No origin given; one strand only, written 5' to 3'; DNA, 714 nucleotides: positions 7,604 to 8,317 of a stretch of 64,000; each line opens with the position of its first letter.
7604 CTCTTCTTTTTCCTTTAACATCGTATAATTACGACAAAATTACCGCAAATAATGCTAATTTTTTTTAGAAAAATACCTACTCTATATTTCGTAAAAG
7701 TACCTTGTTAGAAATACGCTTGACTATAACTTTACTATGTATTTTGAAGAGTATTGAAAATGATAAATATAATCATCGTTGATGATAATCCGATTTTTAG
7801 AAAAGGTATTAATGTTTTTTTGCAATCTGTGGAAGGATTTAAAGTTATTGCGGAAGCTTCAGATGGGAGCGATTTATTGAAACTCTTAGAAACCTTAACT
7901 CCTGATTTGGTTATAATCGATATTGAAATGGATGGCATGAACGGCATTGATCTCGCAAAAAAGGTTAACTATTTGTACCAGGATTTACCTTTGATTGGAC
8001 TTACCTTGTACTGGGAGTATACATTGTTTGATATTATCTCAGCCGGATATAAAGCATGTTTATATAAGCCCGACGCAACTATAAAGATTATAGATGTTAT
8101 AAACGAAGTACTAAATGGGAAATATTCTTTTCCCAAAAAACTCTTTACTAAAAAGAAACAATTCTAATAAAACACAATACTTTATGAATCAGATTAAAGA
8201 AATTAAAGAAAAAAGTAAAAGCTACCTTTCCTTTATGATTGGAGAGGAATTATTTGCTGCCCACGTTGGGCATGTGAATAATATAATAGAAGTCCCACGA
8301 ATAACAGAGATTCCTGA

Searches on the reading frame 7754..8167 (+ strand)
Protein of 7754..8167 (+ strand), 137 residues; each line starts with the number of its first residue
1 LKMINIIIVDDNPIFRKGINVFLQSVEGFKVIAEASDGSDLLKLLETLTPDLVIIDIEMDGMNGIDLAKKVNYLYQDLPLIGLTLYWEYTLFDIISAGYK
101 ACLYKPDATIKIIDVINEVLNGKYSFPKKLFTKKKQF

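Call 9: search_protein_families(library=pfam, proteins=[window:7754-8167:+])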
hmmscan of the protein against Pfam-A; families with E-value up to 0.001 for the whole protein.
window:7754-8167:+ (137 aa): 1 family
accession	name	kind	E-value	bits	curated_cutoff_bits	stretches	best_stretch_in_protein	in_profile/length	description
PF00072.30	Response_reg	-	1.7e-21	76.9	30.2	1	6-116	1-110/111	Response regulator receiver domain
